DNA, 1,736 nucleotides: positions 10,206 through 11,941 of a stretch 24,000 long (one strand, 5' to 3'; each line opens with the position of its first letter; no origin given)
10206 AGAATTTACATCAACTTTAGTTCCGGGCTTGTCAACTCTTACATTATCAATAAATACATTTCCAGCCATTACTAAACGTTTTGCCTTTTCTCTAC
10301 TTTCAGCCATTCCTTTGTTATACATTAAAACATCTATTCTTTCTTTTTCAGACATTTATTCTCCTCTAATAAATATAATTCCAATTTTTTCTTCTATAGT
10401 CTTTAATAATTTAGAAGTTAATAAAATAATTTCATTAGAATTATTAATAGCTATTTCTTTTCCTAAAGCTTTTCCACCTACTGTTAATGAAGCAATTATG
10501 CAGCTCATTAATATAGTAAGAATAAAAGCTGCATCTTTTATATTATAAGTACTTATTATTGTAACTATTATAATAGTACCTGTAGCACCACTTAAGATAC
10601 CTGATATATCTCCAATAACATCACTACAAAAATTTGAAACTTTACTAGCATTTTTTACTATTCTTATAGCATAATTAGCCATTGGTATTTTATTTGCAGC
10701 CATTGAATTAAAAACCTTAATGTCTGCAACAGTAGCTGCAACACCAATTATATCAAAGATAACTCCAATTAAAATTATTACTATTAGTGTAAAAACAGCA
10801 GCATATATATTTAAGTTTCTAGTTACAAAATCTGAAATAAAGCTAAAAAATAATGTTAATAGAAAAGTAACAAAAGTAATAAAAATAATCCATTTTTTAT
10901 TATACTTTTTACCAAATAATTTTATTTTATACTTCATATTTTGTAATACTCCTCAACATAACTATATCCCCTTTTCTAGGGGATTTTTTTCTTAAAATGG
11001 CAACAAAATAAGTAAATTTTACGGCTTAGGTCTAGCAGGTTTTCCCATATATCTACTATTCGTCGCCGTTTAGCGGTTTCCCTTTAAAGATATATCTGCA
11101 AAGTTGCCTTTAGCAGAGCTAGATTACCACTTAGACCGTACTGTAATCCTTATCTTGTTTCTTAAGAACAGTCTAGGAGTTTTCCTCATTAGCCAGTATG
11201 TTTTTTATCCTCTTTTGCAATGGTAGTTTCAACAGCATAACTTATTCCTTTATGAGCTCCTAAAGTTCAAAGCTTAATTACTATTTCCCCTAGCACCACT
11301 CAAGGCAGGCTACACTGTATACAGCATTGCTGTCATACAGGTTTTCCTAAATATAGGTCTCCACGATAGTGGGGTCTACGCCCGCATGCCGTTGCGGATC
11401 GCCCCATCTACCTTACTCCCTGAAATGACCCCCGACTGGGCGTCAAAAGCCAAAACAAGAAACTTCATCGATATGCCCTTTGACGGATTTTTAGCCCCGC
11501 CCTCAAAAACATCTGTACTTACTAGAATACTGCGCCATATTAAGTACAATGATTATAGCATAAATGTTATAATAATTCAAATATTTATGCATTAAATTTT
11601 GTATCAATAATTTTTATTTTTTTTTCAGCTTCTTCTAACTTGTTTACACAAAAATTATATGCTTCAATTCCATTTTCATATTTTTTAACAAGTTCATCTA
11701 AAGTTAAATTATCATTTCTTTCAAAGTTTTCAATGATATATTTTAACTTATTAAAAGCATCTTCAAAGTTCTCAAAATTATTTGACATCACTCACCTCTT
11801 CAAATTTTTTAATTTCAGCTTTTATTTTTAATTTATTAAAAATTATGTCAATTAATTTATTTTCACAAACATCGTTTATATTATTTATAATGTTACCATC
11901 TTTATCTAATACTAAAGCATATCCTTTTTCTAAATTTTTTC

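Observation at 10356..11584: Orphan ~580-nt structured RNA plus a 4-TM protein inside the xseAB-tlyA operon: an OLE RNA / OapA ribonucleoprotein locus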

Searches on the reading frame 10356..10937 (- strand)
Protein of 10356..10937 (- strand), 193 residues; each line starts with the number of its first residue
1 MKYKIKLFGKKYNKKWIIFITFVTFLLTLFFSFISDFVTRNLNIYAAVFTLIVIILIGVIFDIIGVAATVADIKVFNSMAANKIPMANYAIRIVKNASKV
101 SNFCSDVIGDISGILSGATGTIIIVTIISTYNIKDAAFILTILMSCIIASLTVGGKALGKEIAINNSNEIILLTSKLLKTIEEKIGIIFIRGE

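Call 4: search_protein_families(library=pfam, proteins=[window:10356-10937:-])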
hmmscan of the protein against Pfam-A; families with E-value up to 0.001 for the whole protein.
window:10356-10937:- (193 aa): 0 families

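Call 5: search_protein_families(library=ncbifam, proteins=[window:10356-10937:-])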
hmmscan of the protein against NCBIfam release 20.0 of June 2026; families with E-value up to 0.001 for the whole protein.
window:10356-10937:- (193 aa): 0 families

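Call 7: find_homologous_proteins(query=window:10356-10937:-)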
Query window:10356-10937:- (193 aa): 5750 proteins with E <= 0.001 among 7108 candidates; the best 120 are listed.
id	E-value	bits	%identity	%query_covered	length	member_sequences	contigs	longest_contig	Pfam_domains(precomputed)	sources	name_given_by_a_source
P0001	3.3e-109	381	100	100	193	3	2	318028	-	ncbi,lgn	-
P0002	1.0e-106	372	98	100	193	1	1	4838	-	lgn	-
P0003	2.1e-74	267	73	77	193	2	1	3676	-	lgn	-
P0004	1.1e-72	262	69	99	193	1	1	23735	-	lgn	-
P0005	1.5e-54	203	58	94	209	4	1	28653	-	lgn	-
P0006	5.7e-54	201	57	94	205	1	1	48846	-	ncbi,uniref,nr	ncbi:hypothetical protein [Abyssisolibacter fermentans]|uniref:hypothetical protein n=1 Tax=Abyssiso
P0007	7.7e-54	200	55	91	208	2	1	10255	-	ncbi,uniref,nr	ncbi:hypothetical protein [Caldisalinibacter kiritimatiensis]|uniref:Membrane spanning protein n=1 T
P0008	1.4e-53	200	55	95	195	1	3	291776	PF01595.26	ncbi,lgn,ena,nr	ncbi:MAG: hypothetical protein KZY61_13725 [Clostridiaceae bacterium]|nr:hypothetical protein [Clost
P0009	7.2e-53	197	57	92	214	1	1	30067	-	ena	-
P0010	1.1e-52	197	60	91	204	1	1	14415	-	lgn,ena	-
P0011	1.2e-52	196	58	90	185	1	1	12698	-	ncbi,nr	ncbi:MAG: hypothetical protein KMY55_04025 [Dethiosulfatibacter sp.]|nr:hypothetical protein [Dethio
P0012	2.2e-52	196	57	90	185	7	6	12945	-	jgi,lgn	jgi:CBS domain containing-hemolysin-like protein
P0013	2.3e-52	195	57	90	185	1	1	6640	-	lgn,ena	-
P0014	3.8e-52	195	54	92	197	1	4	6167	-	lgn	-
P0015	4.4e-52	195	57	90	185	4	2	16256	-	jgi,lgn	jgi:hypothetical protein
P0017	8.4e-52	194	53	95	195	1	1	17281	PF01595.26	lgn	-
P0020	1.9e-51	193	55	94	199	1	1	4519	PF01595.26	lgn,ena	-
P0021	2.3e-51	192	55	94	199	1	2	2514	PF01595.26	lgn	-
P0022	4.0e-51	191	52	95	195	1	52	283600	PF01595.26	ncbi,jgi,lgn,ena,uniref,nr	ncbi:hypothetical protein FYJ27_03930 [Anaerosalibacter bizertensis]|uniref:CNNM transmembrane domai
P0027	1.3e-50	190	55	94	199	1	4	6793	PF01595.26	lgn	-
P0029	2.5e-50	189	52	95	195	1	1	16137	PF01595.26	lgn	-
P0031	2.8e-50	189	53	93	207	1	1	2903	PF01595.26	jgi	jgi:CBS domain containing-hemolysin-like protein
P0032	2.8e-50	189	55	91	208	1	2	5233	PF01595.26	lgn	-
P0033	2.9e-50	189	52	93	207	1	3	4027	PF01595.26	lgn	-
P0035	2.9e-50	189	52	93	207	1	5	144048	PF01595.26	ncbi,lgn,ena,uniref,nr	ncbi:DUF21 domain-containing protein [Clostridium sp. Cult3]|uniref:DUF21 domain-containing protein 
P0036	3.3e-50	188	55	91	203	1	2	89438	PF01595.26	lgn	-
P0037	3.6e-50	188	55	91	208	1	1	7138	PF01595.26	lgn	-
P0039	4.3e-50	188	54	91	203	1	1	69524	PF01595.26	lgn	-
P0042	4.6e-50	188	54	91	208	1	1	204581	PF01595.26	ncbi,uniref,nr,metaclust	ncbi:hypothetical protein SAMN05660462_00179 [Proteiniborus ethanoligenes]|uniref:CNNM transmembrane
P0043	5.0e-50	188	54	91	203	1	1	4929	PF01595.26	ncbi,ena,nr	ncbi:MAG: hypothetical protein EWM50_05390 [Gottschalkiaceae bacterium]|nr:MAG: hypothetical protein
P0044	5.2e-50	188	54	89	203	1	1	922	PF01595.26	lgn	-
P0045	5.5e-50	188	54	91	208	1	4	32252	PF01595.26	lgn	-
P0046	5.6e-50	188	54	89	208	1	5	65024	PF01595.26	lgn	-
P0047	5.7e-50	188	52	95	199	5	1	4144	PF01595.26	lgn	-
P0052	9.3e-50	187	54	94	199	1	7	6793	PF01595.26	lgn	-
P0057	1.5e-49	186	55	88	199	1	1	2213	PF01595.26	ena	-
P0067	3.2e-49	185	53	90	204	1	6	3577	PF01595.26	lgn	-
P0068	3.2e-49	185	53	90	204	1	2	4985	PF01595.26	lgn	-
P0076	6.6e-49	184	53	92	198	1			PF01595.26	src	-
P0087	1.5e-48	183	54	88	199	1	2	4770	PF01595.26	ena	-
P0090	2.1e-48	183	51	92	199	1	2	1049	PF01595.26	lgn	-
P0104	6.4e-48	181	52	93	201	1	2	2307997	PF01595.26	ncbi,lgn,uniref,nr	ncbi:hypothetical protein EDD65_102287 [Keratinibaculum paraultunense]|uniref:CNNM transmembrane dom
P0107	7.6e-48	181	53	91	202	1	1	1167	PF01595.26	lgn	-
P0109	8.8e-48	181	51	92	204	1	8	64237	PF01595.26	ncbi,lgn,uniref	ncbi:CNNM domain-containing protein [Proteiniborus sp.]|uniref:CNNM domain-containing protein n=1 Ta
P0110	9.0e-48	181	51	92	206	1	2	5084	PF01595.26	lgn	-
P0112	9.1e-48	181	50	92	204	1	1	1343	PF01595.26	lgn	-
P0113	1.2e-47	180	51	92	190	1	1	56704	PF01595.26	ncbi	-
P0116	1.3e-47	180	51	89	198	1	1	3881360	PF01595.26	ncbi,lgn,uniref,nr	ncbi:hypothetical protein [Proteiniborus sp. MB09-C3]|uniref:hypothetical protein n=1 Tax=Proteinibo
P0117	1.3e-47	180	52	88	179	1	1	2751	PF01595.26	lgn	-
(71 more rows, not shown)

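Call 10: find_encoding_contigs(protein=P0001, flank=10000, max_places=4)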
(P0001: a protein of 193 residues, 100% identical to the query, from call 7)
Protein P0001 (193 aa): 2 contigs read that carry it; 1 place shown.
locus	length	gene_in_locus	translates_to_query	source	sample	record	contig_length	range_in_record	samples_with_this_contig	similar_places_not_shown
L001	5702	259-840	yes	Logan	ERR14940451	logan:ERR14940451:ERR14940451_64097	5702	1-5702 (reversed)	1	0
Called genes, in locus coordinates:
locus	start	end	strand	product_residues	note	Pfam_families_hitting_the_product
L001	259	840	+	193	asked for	-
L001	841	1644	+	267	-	PF01479:S4, PF01728:FtsJ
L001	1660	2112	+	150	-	PF01316:Arg_repressor, PF02863:Arg_repressor_C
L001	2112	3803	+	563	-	PF02463:SMC_N, PF13476:AAA_23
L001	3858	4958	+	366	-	PF13180:PDZ_2 (weak), PF17820:PDZ_6 (faint), PF05580:Peptidase_S55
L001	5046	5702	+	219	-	?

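Call 24: search_solved_structures(query=window:10356-10937:-, max_evalue=1, show_alignments=2)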
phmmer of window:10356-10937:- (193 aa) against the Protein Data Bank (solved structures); distinct sequences matched with E-value up to 1: 0.

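Call 26: find_related_loci(query=A1, collection=genome_contigs, flank=5000)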
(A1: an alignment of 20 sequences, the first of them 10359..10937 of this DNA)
Query A1 (193 aa) in genome_contigs; peptide patterns used: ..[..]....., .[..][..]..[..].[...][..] (x = any residue, [..] = any of these).
600 stretches matched a pattern (row limit reached: there are more); 570 encode a relative of the query (tblastn E <= 1e-3); the best 80 are kept; 80 distinct loci.
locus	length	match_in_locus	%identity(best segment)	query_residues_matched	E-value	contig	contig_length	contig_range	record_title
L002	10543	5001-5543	58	2-183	8e-62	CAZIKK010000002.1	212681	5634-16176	MAG TPA_asm: uncultured Clostridia bacterium isolate SRP241341_co1_251 genome assembly, contig: NODE_50_length_212681_co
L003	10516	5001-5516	58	11-183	2e-58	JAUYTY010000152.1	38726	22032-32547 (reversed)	MAG: Eubacteriales bacterium isolate C8_metabat.bin.24_sub C8_k141_203361, whole genome shotgun sequence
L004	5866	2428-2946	55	10-183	4e-55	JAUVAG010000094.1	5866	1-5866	MAG: Dethiosulfatibacter sp. isolate CSMAG_213 CSMAG_213_k127_6166571_length_5866_cov_7.0000, whole genome shotgun seque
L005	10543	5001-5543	52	6-187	6e-55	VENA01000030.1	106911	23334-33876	MAG: Bacillota bacterium isolate MES13 c_000000000184, whole genome shotgun sequence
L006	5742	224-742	52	10-183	2e-53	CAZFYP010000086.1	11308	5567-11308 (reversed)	MAG TPA_asm: uncultured Clostridia bacterium isolate binchicken_co42_221 genome assembly, contig: NODE_9224_length_11308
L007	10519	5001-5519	52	10-183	3e-53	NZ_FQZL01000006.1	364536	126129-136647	Dethiosulfatibacter aminovorans DSM 17477, whole genome shotgun sequence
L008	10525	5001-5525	56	12-187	2e-52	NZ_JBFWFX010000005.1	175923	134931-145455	Caloranaerobacter sp. DY30410 k141_121_length_175923_cov_290.2959, whole genome shotgun sequence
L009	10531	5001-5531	52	10-187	2e-52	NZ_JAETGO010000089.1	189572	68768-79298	Sporosalibacterium faouarense strain SOL3f37 505, whole genome shotgun sequence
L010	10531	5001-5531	53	10-187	4e-52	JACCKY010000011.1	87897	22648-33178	MAG: Candidatus Petromonas tenebris isolate A2 scaffold_31, whole genome shotgun sequence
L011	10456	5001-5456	59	31-183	8e-51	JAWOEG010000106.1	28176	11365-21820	MAG: Eubacteriales bacterium isolate BLK5-3.bin.158 k191_1795252, whole genome shotgun sequence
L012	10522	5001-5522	56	10-184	1e-50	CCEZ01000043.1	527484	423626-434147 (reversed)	Anaerosalibacter sp. ND1 genome assembly Anaerosalibacter massiliensis ND1, contig G347_S1_L001_R1_001_contig_43, whole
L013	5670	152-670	57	10-183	2e-50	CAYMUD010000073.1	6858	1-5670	MAG TPA_asm: uncultured Clostridia bacterium isolate binchicken_co218_264 genome assembly, contig: NODE_13806_length_685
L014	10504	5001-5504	52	10-178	3e-50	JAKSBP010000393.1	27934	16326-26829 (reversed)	MAG: Clostridia bacterium isolate MAG.191 k141_3738840, whole genome shotgun sequence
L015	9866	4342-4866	56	12-187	2e-49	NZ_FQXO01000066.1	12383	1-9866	Caloranaerobacter azorensis DSM 13643, whole genome shotgun sequence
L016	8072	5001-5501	55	16-183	3e-48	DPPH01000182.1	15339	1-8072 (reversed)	MAG TPA_asm: Clostridiales bacterium isolate UBA8670 contig_859, whole genome shotgun sequence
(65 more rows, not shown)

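Call 35: list_cluster_members(proteins=[P0001])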
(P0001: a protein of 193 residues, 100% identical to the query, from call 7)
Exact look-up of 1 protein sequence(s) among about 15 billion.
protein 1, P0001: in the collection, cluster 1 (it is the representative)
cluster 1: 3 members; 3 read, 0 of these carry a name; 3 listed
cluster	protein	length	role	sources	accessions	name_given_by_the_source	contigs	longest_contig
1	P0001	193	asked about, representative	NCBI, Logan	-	-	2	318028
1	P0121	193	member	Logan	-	-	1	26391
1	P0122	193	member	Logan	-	-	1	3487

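Call 43: predict_structure(alignment_id=A1)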
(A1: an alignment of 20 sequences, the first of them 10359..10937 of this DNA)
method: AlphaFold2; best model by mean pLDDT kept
length: 193 residues; sequences in the alignment: 20
mean_pLDDT: 77.9   pTM: 0.66
mean pLDDT of the five models: 77.9, 72.4, 69.3, 68.9, 68.2
residues with pLDDT >= 90: 19; 70-90: 150; 50-70: 15; < 50: 9
segments of 3 or more residues with pLDDT < 50: 1-8
pLDDT, mean of each block of 10 residues (from residue 1): 48 71 75 72 77 82 86 92 89 79 71 76 80 78 78 80 89 88 78 55
secondary structure, 60 per line:
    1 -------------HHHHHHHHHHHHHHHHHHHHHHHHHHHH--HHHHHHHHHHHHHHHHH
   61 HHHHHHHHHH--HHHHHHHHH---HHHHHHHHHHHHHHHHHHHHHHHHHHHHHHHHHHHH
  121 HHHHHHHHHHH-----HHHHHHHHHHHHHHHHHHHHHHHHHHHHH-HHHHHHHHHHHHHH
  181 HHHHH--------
elements in order: H14-41 H44-70 H73-81 H85-131 H137-165 H167-185

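Call 45: search_protein_families(library=pfam, proteins=[window:10356-10937:-], max_evalue=10)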
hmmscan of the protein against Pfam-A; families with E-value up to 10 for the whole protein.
window:10356-10937:- (193 aa): 1 family
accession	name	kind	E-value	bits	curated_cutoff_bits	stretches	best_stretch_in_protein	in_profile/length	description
PF24838.2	8xMP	-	3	8.1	30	1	12-63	18-64/136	Octameric membrane protein family (8xMP)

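Call 46: fold_search(model_id=the predicted structure, library=pdb)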
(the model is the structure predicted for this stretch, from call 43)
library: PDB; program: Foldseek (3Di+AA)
matches with E <= 10: 66; with E <= 0.001: 0
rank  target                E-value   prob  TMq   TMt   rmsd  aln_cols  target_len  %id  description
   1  7m1t_B                8.5e-03  1.00  0.46  0.31   7.5       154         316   18  Crystal structure of an archaeal CNNM, MtCorB, with C-terminal deletion in complex with Mg2+-ATP (released 2021-06-16)
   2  7m1t_A                2.0e-02  1.00  0.45  0.29   8.0       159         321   15  Crystal structure of an archaeal CNNM, MtCorB, with C-terminal deletion in complex with Mg2+-ATP (released 2021-06-16)
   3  7m1u_A                6.3e-02  1.00  0.46  0.30   7.0       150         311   17  Crystal structure of an archaeal CNNM, MtCorB, R235L mutant with C-terminal deletion (released 2021-06-16)
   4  7m1u_B                8.9e-02  1.00  0.44  0.30   9.8       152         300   16  Crystal structure of an archaeal CNNM, MtCorB, R235L mutant with C-terminal deletion (released 2021-06-16)
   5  8e2i_E                1.9e+00  0.21  0.30  0.32  14.4       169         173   11  Cryo-EM structure of BIRC6/Smac (released 2023-02-15)
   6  8vow_A                1.9e+00  0.21  0.32  0.14  13.6       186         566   12  Cryo-EM structure of the ABC transporter PCAT1 cysteine-free core bound with MgATP and Vi (released 2024-10-30)
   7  8jgf_R                2.0e+00  0.08  0.19  0.16  21.3       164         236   11  CryoEM structure of Gq-coupled MRGPRX1 with peptide agonist BAM8-22 (released 2024-01-10)
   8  7w3z_A                2.0e+00  0.08  0.16  0.12  21.0       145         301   13  Cryo-EM Structure of Human Gastrin Releasing Peptide Receptor in complex with the agonist Gastrin Releasing Peptide an (released 2023-02-22)
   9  4tx5_B                2.9e+00  0.20  0.33  0.36  14.1       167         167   11  Crystal structure of Smac-DIABLO (in space group P65) (released 2015-07-15)
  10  7xna_A                2.9e+00  0.06  0.19  0.09  22.5       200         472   12  Crystal structure of somatostatin receptor 2 (SSTR2) with peptide antagonist CYN 154806 (released 2022-08-03)
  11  4daj_D                3.0e+00  0.03  0.15  0.09  18.8       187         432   13  Structure of the M3 Muscarinic Acetylcholine Receptor (released 2012-02-22)
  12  7piu_R                3.2e+00  0.06  0.20  0.16  22.2       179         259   16  Cryo-EM structure of the agonist setmelanotide bound to the active melanocortin-4 receptor (MC4R) in complex with the  (released 2021-11-17)
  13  4u9l_B                3.3e+00  0.10  0.22  0.24  15.2       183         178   14  Structure of a membrane protein (released 2014-12-03)
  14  8zrk_R                3.3e+00  0.07  0.17  0.13  19.3       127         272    8  Cryo-EM structure of GPR119-Gs Complex with small molecule agonist GSK-1292263 (released 2024-06-19)
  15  8zyy_R                3.3e+00  0.06  0.20  0.15  21.7       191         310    9  Cryo-EM structure of neurotensin receptor 1 in complex with beta-arrestin1 and SBI-553 (complex 2) (released 2025-04-09)
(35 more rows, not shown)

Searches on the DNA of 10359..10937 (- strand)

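Call 39: search_rna_families(sources=[L030, L064, L007, L002], threshold=gathering)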
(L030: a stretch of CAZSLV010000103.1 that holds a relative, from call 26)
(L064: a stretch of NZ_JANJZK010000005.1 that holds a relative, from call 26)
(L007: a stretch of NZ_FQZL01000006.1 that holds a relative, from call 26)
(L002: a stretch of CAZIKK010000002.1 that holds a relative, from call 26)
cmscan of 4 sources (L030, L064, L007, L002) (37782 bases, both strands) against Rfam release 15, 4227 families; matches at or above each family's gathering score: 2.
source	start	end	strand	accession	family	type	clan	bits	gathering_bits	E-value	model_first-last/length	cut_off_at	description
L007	4406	4980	+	RF01071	OLE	Gene;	-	478.9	50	1.1e-137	1-616/616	no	Ornate Large Extremophilic RNA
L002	4426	5002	+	RF01071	OLE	Gene;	-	478.7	50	1.3e-137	1-616/616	no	Ornate Large Extremophilic RNA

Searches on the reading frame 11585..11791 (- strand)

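Call 4: search_protein_families(library=pfam, proteins=[window:11585-11791:-])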
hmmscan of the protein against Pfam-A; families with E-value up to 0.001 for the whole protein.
window:11585-11791:- (68 aa): 1 family
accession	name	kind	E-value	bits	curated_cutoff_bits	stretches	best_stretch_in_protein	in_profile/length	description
PF02609.21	Exonuc_VII_S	-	3.4e-14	53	24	1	9-61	1-52/52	Exonuclease VII small subunit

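Call 5: search_protein_families(library=ncbifam, proteins=[window:11585-11791:-])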
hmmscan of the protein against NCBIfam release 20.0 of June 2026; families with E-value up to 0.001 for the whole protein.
window:11585-11791:- (68 aa): 14 families
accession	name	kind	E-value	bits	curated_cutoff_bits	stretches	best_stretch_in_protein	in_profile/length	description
TIGR01280.1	xseB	equivalog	1.3e-14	54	35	1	8-64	1-56/57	exodeoxyribonuclease VII small subunit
NF002140.0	PRK00977.1-4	equivalog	1.4e-14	53.6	71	1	4-65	7-67/81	exodeoxyribonuclease VII small subunit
NF010669.0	PRK14066.1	equivalog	1.1e-11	44.9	113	1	7-62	4-58/76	exodeoxyribonuclease VII small subunit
NF010672.0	PRK14069.1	equivalog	3.6e-10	40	123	1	8-62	9-62/95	exodeoxyribonuclease VII small subunit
NF002141.0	PRK00977.1-5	equivalog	2.7e-09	36.7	92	1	4-65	18-78/93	exodeoxyribonuclease VII small subunit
NF002137.0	PRK00977.1-1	equivalog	1.9e-08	34.1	94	1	6-62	8-63/80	exodeoxyribonuclease VII small subunit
NF045605.1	xseB_Acin_var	exception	2.2e-08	34.2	40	1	7-59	1-53/59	exodeoxyribonuclease VII small subunit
NF002139.0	PRK00977.1-3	equivalog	4.8e-07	29.8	68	1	8-63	14-68/84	exodeoxyribonuclease VII small subunit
NF010667.0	PRK14064.1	equivalog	7e-07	29.5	134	1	6-61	5-59/75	exodeoxyribonuclease VII small subunit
NF010670.0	PRK14067.1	equivalog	2.5e-06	27.1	107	1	3-62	4-62/81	exodeoxyribonuclease VII small subunit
NF010673.0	PRK14070.1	equivalog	8.6e-06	25.7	119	1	8-63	2-54/75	exodeoxyribonuclease VII small subunit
NF010666.0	PRK14063.1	equivalog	9.8e-06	25.6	111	1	7-62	7-61/78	exodeoxyribonuclease VII small subunit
NF002138.0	PRK00977.1-2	equivalog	1.1e-05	25.1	77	1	3-61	2-60/77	exodeoxyribonuclease VII small subunit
NF010671.0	PRK14068.1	equivalog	8.1e-05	22.6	95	1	2-60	1-58/76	exodeoxyribonuclease VII small subunit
